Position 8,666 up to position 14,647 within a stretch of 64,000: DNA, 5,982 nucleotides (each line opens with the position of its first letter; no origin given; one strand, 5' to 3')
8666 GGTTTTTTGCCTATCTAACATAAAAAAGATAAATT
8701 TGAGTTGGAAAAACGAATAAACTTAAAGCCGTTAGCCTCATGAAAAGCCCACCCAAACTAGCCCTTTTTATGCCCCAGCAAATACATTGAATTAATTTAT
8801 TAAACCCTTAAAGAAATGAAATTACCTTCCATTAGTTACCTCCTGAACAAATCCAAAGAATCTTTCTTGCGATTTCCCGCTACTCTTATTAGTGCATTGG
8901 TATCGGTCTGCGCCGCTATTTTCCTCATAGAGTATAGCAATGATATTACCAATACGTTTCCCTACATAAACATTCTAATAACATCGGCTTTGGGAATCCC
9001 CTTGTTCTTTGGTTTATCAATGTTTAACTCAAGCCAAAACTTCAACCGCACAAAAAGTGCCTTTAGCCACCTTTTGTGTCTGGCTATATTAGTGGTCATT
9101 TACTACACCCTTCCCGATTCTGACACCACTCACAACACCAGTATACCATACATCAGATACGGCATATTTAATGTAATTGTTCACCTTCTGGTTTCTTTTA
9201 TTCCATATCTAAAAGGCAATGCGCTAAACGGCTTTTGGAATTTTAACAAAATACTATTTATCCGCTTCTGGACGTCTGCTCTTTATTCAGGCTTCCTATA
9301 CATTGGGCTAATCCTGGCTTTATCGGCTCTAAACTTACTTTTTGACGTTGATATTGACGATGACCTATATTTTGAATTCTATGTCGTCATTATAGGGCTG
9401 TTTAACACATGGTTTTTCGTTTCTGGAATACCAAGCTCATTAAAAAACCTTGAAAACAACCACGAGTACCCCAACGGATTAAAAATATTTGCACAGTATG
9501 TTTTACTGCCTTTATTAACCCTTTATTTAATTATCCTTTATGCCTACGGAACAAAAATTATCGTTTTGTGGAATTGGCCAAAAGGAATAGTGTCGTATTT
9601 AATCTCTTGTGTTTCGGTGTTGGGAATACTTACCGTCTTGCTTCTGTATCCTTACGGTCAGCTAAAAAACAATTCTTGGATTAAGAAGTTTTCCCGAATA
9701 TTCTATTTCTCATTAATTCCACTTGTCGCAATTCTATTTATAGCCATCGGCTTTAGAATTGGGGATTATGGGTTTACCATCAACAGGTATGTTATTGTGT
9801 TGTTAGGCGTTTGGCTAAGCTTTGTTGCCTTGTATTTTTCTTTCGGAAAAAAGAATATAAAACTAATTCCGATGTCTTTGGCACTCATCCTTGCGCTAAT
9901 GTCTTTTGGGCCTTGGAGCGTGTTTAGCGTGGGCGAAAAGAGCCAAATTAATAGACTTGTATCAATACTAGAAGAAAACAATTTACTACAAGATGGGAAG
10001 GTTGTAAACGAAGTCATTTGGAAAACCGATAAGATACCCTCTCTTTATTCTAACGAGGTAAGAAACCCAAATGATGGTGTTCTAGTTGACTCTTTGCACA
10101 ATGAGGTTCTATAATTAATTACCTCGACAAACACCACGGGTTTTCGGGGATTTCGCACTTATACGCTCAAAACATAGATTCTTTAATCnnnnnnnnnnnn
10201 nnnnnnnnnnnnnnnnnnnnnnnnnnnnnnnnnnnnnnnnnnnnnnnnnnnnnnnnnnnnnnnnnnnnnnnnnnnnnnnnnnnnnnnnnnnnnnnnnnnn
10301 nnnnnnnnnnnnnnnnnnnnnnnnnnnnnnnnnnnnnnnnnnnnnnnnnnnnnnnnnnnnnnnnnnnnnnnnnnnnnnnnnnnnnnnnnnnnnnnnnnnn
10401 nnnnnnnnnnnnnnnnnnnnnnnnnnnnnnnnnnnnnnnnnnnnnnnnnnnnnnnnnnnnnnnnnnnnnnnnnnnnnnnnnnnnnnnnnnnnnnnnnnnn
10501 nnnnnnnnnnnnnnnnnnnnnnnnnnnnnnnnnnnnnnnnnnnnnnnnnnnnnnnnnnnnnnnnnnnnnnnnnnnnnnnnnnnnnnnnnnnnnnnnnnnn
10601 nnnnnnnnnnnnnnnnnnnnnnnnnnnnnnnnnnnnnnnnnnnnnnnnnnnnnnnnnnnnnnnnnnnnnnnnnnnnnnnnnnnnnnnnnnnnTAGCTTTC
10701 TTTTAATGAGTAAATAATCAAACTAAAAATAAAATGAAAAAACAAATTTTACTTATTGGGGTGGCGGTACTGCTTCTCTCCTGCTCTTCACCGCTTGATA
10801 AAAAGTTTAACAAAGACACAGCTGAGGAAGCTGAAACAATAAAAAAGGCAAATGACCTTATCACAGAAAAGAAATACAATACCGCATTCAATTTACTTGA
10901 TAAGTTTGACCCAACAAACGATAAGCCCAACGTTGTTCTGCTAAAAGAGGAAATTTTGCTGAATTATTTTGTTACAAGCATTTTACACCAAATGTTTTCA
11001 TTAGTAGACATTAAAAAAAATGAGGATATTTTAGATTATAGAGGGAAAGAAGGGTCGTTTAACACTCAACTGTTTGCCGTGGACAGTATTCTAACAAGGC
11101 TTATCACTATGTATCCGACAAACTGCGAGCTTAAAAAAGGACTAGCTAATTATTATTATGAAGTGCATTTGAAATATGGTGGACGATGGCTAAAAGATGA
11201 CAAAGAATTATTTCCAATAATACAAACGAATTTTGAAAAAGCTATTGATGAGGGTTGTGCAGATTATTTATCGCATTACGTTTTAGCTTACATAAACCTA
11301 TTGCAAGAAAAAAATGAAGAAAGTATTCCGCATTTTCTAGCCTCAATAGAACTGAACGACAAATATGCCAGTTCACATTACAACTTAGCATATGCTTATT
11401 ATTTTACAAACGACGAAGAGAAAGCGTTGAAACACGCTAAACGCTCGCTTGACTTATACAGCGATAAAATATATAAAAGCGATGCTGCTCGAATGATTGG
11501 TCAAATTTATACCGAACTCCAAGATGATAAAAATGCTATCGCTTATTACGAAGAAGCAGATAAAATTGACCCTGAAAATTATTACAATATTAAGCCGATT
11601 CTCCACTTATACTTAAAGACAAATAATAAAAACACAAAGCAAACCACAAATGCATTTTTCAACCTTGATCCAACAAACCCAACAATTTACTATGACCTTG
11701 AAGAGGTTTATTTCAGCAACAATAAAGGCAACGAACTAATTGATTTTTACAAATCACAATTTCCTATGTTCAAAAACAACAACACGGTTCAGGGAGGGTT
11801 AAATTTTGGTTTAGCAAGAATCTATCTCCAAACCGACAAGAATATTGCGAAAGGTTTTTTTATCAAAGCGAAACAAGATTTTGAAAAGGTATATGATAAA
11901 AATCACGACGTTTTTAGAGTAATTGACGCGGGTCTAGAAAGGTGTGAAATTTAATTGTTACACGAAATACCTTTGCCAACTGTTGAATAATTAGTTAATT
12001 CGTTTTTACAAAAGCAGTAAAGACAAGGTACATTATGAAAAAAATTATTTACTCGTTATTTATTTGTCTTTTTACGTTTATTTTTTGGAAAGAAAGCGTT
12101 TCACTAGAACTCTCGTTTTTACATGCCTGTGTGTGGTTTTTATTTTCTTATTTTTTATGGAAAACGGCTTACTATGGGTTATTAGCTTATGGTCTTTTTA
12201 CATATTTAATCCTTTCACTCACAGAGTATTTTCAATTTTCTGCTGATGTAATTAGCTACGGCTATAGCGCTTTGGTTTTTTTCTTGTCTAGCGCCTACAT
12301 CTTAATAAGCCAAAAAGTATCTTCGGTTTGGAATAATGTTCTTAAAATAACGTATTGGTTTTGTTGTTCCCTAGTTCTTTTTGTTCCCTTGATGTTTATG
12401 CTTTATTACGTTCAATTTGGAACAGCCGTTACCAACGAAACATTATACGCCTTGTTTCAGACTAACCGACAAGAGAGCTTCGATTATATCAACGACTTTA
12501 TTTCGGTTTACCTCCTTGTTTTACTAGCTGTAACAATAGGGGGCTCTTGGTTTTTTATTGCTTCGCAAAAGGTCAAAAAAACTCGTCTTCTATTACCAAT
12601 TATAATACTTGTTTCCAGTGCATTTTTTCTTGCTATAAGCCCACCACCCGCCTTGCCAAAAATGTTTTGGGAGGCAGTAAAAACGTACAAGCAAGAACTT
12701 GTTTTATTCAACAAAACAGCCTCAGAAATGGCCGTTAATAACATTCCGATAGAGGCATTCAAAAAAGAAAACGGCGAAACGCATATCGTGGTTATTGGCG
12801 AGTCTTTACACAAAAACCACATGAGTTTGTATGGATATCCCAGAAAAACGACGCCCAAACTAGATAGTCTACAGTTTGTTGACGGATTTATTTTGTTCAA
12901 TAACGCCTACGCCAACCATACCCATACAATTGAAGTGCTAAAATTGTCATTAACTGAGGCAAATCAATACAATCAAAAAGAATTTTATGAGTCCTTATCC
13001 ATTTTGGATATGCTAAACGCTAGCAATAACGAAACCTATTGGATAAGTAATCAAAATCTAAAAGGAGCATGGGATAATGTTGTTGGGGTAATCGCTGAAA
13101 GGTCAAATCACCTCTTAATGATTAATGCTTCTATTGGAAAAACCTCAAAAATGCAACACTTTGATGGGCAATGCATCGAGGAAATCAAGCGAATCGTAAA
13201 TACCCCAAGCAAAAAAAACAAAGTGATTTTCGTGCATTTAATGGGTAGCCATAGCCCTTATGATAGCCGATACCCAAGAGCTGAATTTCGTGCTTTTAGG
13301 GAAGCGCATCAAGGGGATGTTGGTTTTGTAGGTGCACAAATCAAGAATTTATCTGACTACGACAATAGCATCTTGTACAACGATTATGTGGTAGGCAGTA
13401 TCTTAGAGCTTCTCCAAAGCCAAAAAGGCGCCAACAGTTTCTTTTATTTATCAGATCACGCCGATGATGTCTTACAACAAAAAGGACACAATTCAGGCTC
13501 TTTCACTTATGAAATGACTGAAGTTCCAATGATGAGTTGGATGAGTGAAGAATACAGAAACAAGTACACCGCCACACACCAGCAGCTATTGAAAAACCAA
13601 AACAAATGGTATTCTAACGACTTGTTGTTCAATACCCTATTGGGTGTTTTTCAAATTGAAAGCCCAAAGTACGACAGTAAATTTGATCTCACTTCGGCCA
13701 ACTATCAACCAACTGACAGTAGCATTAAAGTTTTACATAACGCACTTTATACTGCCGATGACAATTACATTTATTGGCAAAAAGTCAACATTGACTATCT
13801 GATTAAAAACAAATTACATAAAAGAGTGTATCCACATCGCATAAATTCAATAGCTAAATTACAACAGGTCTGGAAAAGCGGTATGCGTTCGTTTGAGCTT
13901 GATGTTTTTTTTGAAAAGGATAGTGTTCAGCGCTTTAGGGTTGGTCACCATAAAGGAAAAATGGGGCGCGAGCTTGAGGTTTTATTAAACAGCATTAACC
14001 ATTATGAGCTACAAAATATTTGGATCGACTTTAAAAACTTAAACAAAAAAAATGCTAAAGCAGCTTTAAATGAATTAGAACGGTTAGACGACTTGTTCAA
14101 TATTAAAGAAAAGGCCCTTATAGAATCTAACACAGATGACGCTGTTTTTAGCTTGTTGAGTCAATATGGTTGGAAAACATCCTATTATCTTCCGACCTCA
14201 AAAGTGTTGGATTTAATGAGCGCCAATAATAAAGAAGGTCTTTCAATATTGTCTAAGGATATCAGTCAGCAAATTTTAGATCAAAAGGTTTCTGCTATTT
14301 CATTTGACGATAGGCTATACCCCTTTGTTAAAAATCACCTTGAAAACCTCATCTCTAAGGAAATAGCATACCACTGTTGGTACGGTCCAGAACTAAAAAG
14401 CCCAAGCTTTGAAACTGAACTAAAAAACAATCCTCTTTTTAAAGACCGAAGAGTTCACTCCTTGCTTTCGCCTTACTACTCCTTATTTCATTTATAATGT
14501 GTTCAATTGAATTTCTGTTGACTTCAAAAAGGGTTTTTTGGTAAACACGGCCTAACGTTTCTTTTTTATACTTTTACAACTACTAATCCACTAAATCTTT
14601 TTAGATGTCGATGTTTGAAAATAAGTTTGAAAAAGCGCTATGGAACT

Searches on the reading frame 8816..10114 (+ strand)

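Call 12: search_protein_families(library=pfam, proteins=[window:8816-10114:+], max_evalue=0.01)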
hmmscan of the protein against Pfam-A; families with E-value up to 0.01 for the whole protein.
window:8816-10114:+ (432 aa): 1 family
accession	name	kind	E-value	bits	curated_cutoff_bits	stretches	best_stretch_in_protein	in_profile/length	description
PF13687.11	DUF4153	-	6.7e-22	78.6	27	1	79-367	15-336/373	Domain of unknown function (DUF4153)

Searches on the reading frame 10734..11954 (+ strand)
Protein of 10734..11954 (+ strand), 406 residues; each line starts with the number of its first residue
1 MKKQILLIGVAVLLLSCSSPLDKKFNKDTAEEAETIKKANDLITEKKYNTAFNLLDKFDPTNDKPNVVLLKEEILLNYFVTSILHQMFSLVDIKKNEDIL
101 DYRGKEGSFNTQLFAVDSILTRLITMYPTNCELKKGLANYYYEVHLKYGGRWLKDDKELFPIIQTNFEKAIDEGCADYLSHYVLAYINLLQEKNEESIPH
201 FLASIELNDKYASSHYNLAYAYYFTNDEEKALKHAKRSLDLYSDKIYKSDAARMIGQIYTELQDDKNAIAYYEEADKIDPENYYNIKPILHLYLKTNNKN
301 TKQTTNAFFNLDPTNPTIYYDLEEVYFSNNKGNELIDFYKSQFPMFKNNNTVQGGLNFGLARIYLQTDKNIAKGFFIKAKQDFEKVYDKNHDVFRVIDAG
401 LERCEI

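Call 12: search_protein_families(library=pfam, proteins=[window:10734-11954:+], max_evalue=0.01)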
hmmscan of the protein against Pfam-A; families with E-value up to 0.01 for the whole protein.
window:10734-11954:+ (406 aa): 12 families
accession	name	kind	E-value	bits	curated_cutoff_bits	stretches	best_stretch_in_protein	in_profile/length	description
PF13424.12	TPR_12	-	3.7e-10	40.3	30.1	2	212-275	3-71/77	Tetratricopeptide repeat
PF13181.12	TPR_8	-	4.4e-10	39.3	25.7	1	254-282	6-34/34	Tetratricopeptide repeat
PF07719.23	TPR_2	-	3e-09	36.7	27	1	213-243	2-32/34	Tetratricopeptide repeat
PF13414.12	TPR_11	-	3.9e-09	36.5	26.8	1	191-223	7-39/42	TPR repeat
PF00515.34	TPR_1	-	5.3e-08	32.8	27.8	1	212-244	1-33/34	Tetratricopeptide repeat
PF14559.12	TPR_19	-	4.9e-06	27.2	25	0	191-237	4-50/68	Tetratricopeptide repeat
PF13432.12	TPR_16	-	7.2e-06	26.8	32.7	1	216-282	1-64/65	Tetratricopeptide repeat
PF13428.12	TPR_14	-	0.00014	22.7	23.5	0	251-282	3-34/44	Tetratricopeptide repeat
PF13174.12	TPR_6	-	0.00026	21.9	26.3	0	254-276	5-27/33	Tetratricopeptide repeat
PF13431.12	TPR_17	-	0.0017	18.9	24.4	1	201-232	2-33/34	Tetratricopeptide repeat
PF14938.12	SNAP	-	0.0023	17.9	25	1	208-277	70-143/282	Soluble NSF attachment protein, SNAP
PF13176.12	TPR_7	-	0.0044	17.5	27.9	0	254-274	4-24/36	Tetratricopeptide repeat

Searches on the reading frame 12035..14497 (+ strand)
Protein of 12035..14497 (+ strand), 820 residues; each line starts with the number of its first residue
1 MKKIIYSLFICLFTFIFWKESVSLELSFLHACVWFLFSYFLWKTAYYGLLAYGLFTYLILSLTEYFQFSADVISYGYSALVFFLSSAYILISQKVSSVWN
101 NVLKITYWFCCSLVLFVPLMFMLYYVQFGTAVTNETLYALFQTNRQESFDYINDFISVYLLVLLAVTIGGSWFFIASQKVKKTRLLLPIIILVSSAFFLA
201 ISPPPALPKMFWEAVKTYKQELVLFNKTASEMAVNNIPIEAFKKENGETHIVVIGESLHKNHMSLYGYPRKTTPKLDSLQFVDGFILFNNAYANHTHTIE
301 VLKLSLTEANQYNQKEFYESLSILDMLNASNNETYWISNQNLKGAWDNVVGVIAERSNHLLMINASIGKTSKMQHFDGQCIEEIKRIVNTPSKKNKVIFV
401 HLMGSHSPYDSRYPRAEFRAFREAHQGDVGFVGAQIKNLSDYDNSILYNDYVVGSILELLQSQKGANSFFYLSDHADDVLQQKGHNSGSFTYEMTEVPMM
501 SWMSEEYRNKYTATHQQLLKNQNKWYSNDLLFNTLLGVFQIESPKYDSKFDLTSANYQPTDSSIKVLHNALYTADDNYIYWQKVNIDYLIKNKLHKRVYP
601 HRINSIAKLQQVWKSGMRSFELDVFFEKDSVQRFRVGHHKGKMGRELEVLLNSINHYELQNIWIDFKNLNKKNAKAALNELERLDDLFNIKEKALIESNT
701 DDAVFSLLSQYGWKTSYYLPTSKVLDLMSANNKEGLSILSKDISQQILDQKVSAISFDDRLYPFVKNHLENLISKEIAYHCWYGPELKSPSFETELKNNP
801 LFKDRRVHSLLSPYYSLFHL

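Call 12: search_protein_families(library=pfam, proteins=[window:12035-14497:+], max_evalue=0.01)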
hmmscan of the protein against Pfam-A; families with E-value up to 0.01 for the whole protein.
window:12035-14497:+ (820 aa): 1 family
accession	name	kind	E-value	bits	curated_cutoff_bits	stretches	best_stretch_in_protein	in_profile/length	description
PF00884.28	Sulfatase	-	9.4e-39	133.9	25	1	250-540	3-300/301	Sulfatase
